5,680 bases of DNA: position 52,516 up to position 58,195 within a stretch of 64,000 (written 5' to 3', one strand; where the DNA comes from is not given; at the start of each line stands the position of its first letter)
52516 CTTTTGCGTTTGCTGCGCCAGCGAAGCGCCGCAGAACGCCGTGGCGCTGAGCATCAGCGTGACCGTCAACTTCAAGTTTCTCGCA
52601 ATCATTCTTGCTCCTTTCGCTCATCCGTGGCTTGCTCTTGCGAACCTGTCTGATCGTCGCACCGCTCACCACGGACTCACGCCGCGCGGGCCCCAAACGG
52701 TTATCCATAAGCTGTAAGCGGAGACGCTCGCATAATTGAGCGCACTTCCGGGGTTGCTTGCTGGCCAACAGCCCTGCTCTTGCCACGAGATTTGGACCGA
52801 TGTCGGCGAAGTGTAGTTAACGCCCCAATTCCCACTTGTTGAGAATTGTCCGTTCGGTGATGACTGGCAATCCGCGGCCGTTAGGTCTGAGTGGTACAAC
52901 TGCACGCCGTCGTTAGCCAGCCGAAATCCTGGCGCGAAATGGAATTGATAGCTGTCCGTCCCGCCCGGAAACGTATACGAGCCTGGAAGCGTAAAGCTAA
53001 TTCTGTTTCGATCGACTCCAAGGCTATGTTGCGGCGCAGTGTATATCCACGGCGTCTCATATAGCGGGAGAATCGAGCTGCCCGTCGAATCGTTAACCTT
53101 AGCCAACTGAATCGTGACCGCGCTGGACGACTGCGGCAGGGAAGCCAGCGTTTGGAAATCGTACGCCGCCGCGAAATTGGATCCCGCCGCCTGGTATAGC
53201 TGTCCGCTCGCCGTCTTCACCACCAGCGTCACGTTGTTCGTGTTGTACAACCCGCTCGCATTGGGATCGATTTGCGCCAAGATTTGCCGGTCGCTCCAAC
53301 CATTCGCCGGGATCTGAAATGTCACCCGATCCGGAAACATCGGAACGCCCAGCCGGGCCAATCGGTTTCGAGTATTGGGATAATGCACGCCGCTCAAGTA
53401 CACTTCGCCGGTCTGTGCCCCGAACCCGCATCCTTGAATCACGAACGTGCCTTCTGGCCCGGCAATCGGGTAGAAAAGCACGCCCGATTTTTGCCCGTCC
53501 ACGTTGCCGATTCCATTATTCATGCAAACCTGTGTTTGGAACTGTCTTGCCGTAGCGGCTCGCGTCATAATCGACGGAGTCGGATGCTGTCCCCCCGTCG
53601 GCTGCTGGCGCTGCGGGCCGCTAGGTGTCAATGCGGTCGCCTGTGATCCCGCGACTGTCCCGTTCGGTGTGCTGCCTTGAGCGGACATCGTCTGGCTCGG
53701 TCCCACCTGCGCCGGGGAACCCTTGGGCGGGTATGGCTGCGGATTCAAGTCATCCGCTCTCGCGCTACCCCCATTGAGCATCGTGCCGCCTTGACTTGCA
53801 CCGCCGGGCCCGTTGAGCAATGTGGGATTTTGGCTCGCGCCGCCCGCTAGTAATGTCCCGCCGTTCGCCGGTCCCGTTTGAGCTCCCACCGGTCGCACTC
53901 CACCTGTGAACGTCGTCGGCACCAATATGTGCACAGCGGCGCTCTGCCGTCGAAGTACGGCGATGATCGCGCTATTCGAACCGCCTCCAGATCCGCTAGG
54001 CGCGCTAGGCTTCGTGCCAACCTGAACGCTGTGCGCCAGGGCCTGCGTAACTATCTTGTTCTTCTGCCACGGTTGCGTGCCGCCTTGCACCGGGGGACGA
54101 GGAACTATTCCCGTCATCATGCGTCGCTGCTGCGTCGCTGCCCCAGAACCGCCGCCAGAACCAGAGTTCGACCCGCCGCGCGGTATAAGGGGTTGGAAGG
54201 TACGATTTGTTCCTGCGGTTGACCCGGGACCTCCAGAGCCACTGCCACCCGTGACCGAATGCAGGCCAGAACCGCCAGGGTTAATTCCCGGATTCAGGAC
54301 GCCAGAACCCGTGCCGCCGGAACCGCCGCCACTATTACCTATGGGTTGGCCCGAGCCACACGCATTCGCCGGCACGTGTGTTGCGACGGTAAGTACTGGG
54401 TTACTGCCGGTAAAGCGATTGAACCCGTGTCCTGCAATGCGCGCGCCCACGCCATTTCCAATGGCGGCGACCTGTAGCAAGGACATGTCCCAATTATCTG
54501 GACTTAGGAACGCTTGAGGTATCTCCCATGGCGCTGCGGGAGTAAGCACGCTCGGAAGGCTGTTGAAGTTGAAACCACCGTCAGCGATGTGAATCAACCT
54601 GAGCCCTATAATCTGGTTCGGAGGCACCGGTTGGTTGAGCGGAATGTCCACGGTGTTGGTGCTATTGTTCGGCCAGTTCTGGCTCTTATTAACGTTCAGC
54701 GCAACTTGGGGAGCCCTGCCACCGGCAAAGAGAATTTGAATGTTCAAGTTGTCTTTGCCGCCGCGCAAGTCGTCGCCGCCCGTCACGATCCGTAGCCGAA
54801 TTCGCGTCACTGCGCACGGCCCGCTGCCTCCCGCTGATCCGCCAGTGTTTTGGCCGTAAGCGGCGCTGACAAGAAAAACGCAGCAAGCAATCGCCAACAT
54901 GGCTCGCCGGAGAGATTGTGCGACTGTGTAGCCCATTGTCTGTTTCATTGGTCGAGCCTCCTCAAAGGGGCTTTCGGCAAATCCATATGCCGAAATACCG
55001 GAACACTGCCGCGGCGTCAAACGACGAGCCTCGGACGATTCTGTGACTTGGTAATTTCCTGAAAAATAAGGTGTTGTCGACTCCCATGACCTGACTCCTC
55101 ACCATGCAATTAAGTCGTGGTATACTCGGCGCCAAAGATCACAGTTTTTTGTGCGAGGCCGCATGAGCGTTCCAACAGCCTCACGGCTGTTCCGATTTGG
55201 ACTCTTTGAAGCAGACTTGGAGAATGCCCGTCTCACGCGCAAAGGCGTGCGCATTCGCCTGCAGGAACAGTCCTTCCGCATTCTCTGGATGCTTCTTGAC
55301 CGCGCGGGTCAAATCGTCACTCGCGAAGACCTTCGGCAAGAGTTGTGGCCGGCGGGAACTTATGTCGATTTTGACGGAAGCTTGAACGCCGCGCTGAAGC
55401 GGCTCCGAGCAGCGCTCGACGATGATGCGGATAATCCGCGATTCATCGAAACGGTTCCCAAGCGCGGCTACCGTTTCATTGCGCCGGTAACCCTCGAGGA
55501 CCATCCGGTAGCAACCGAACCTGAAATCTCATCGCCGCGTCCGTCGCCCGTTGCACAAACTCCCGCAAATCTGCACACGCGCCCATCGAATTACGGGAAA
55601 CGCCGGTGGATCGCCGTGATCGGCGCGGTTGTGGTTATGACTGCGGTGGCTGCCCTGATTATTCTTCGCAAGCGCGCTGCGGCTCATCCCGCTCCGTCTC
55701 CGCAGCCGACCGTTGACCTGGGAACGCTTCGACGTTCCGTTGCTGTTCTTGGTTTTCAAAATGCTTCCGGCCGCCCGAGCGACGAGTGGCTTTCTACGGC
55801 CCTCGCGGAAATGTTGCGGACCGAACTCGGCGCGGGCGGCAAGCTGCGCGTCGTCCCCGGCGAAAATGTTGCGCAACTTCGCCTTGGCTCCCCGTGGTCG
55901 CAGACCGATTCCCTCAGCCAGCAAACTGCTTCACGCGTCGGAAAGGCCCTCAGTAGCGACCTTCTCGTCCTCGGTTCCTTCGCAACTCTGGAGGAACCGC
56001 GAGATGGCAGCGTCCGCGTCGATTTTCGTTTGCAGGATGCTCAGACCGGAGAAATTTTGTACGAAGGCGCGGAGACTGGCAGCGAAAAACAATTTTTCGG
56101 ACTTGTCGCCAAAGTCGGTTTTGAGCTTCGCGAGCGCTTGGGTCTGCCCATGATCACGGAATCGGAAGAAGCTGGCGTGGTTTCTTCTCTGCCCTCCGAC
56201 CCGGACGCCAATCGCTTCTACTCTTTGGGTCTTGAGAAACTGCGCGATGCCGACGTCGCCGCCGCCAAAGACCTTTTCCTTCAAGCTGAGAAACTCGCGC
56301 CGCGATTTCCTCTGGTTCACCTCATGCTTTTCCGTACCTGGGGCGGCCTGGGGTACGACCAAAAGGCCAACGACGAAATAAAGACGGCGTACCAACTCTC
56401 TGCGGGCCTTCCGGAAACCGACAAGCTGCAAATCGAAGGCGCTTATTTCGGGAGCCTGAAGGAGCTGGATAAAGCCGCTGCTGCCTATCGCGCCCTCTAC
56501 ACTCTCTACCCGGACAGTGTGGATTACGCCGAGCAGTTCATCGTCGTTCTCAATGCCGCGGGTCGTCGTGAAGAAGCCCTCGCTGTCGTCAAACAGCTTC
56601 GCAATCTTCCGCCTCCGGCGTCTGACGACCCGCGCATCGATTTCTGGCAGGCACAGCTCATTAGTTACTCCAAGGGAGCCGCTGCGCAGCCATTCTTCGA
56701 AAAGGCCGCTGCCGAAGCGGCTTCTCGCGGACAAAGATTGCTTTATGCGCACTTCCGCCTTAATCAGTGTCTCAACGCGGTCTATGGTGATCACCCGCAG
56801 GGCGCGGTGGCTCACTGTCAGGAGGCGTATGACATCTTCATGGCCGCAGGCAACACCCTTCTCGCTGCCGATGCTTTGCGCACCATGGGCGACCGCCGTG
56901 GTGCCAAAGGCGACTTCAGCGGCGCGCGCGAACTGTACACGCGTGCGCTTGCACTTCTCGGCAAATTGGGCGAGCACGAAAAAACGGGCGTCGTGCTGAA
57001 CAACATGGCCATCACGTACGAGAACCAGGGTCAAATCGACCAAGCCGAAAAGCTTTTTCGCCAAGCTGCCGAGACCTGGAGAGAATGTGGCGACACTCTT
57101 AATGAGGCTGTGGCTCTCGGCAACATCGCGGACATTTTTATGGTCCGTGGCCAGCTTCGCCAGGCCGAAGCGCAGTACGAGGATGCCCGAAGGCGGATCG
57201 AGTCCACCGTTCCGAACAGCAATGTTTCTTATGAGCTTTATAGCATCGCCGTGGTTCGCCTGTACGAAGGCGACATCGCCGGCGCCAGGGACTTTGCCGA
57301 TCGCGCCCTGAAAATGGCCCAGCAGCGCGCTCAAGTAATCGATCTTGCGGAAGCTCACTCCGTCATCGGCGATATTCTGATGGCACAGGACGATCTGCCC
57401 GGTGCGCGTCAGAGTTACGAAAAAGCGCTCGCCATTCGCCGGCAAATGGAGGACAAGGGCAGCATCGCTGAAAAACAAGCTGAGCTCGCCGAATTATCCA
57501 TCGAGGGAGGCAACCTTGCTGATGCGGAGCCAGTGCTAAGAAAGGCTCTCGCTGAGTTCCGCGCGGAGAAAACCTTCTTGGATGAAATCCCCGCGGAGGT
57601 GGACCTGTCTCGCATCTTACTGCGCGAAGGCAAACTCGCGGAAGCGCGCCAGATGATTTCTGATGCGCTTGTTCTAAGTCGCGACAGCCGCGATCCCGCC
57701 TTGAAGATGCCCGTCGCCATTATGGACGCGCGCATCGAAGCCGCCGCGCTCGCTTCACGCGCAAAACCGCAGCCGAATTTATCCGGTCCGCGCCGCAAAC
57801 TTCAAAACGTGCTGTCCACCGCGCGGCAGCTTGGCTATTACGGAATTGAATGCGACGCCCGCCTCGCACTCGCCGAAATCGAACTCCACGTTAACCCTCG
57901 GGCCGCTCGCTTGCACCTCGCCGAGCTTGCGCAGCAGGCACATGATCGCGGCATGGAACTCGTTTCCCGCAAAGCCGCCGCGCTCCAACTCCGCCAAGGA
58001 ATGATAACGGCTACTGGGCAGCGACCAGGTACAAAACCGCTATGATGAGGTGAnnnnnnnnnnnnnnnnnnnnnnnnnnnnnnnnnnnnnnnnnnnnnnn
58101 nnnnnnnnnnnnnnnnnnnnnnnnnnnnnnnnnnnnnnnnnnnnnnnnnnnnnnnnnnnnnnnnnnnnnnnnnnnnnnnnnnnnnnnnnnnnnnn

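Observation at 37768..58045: Candidate undescribed envelope system: about 17 kb of co-oriented, uncharacterised exported/lipoprotein/membrane genes built from recurring modules, facing a CadC-like TPR regulator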

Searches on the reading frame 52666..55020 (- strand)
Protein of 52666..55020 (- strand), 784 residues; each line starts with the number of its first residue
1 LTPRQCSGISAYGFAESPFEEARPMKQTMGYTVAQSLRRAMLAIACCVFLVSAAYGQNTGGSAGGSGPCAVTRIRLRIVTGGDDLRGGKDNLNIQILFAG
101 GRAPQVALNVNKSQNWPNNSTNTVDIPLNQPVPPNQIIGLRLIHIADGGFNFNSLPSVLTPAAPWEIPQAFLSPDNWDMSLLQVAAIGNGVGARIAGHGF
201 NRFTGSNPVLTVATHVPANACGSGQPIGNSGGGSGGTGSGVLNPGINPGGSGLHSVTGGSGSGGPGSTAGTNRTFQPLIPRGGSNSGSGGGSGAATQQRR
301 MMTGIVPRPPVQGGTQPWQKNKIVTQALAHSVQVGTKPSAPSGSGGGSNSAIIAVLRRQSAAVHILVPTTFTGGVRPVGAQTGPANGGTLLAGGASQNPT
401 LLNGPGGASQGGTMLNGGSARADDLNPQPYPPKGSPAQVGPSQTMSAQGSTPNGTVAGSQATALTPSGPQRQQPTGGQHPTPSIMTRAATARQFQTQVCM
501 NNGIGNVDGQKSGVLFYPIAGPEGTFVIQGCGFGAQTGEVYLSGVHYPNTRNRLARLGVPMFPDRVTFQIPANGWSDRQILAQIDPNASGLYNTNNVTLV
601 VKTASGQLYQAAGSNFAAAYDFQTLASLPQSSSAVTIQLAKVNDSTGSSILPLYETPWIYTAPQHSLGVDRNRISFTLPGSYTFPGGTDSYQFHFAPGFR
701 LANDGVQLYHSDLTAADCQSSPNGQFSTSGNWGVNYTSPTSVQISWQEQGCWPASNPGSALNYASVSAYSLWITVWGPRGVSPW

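Call 5: search_protein_families(library=pfam, max_evalue=0.01, proteins=[window:52666-55020:-])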
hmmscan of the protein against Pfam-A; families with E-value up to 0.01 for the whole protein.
window:52666-55020:- (784 aa): 0 families

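Call 32: search_protein_families(library=ncbifam, max_evalue=0.01, proteins=[window:52666-55020:-])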
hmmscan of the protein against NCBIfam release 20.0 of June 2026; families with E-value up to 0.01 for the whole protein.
window:52666-55020:- (784 aa): 0 families

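Call 89: search_protein_families(library=padloc, max_evalue=0.01, proteins=[window:52666-55020:-])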
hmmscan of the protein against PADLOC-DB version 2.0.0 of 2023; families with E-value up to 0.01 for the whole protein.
window:52666-55020:- (784 aa): 0 families

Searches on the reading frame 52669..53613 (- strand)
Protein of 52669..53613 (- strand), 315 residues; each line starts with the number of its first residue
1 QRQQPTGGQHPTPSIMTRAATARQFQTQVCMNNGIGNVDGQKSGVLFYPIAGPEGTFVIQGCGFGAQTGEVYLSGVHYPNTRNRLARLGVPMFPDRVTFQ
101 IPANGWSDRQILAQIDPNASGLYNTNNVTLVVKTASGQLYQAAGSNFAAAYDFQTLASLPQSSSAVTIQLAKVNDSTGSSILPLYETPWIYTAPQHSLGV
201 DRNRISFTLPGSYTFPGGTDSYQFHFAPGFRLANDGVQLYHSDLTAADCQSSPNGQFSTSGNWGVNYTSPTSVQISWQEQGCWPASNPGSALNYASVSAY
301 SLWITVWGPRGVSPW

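Call 71: search_solved_structures(query=A7, max_evalue=10)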
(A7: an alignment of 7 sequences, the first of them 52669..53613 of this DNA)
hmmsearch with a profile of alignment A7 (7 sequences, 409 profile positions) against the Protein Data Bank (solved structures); distinct sequences matched with E-value up to 10: 1.
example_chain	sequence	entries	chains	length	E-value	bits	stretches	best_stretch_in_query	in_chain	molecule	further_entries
9v1k_ss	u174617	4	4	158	1.9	11.1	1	95-143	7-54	40S ribosomal protein S16, putative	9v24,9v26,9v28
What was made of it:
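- On IPT/TIG domain (P678 and P784 segment): No PDB profile hit (call 71).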

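Call 72: search_protein_families(library=pfam, max_evalue=1, alignment_id=A7)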
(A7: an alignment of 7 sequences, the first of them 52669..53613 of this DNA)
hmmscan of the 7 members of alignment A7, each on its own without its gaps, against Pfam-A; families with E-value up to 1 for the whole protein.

A. member 1, window:52669-53613:- (315 aa): 0 families

B. families by the number of members that match (of 7 scanned): 1 family
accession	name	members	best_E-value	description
PF08515.17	TGF_beta_GS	1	0.26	Transforming growth factor beta type I GS-motif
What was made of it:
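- On IPT/TIG domain (P678 and P784 segment): No hit at E<=1 in 7 members (call 72).
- Checked: IPT-likeness was not verified (call 72).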

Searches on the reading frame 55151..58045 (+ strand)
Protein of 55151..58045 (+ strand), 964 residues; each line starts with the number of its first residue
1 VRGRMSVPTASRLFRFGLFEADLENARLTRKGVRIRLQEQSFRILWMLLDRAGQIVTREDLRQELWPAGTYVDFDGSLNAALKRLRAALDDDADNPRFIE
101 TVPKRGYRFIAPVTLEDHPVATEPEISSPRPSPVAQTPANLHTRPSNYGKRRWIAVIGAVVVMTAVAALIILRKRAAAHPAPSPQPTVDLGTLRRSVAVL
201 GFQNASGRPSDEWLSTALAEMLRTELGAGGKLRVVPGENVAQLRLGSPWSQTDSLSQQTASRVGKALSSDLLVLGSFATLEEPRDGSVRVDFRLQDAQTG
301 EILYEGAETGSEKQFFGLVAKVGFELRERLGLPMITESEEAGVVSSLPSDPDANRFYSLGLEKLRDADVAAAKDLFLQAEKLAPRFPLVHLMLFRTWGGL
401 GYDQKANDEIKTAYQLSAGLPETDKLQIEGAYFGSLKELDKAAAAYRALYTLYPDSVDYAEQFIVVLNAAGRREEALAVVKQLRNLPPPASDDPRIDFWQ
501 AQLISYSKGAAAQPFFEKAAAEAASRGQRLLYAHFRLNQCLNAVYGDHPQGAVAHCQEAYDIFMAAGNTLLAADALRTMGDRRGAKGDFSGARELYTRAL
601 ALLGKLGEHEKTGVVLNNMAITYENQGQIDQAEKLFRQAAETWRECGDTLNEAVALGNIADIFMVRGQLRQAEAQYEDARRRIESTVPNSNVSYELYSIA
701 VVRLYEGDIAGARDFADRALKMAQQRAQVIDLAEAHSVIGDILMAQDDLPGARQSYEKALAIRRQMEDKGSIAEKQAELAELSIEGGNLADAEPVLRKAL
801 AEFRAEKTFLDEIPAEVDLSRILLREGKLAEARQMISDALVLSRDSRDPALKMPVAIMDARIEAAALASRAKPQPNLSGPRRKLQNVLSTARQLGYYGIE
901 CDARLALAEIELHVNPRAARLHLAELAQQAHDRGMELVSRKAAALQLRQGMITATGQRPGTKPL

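Call 5: search_protein_families(library=pfam, max_evalue=0.01, proteins=[window:55151-58045:+])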
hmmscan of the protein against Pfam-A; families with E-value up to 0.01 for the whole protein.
window:55151-58045:+ (964 aa): 21 families
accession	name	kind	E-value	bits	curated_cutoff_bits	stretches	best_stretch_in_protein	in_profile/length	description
PF13424.12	TPR_12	-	1.6e-22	79.9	30.1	3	614-682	4-74/77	Tetratricopeptide repeat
PF07719.23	TPR_2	-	2e-18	65.4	27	2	733-763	1-31/34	Tetratricopeptide repeat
PF17874.7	TPR_MalT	-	2.5e-18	66.9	45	2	699-937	46-277/336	MalT-like TPR region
PF00486.34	Trans_reg_C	-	2.3e-17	63.2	26.2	1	34-109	3-77/77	Transcriptional regulatory protein, C terminal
PF13374.12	TPR_10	-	9.2e-14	51.4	27.5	1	615-645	4-34/42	Tetratricopeptide repeat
PF00515.34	TPR_1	-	1.8e-12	47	27.8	1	615-641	3-29/34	Tetratricopeptide repeat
PF14938.12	SNAP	-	7e-10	39.3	25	1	588-721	89-224/282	Soluble NSF attachment protein, SNAP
PF13428.12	TPR_14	-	6.6e-08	32.9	23.5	0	619-650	7-38/44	Tetratricopeptide repeat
PF24885.1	TPR_NPHP3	-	6.7e-08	32.7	100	1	722-803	88-171/239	Nephrocystin-3 TPR domain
PF14559.12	TPR_19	-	8.9e-08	32.8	25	2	586-641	4-53/68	Tetratricopeptide repeat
PF13176.12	TPR_7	-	2.1e-07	30.9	27.9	0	616-644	2-32/36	Tetratricopeptide repeat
PF13181.12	TPR_8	-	7.6e-07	29.3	25.7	0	616-641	4-29/34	Tetratricopeptide repeat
PF09976.15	TPR_21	-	4e-06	27.1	25.5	1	667-765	83-178/193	Tetratricopeptide repeat-like domain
PF13414.12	TPR_11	-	4.3e-06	26.7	26.8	0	740-763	1-24/42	TPR repeat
PF25064.1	ARM_TT21_5th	-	0.00035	21.3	27.8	0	438-509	16-87/117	TT21 fifth ARM repeats domain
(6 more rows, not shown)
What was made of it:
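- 55163..58045 (+): REG: membrane-bound one-component regulator. It has an N-terminal OmpR/PhoB-type wHTH, one TM helix (aa 147-171) and a roughly 780-aa periplasmic region with TPR/MalT-like repeats. Pfam Trans_reg_C 2.3e-17, TPR_12 1.6e-22, TPR_MalT 2.5e-18 (call 5).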
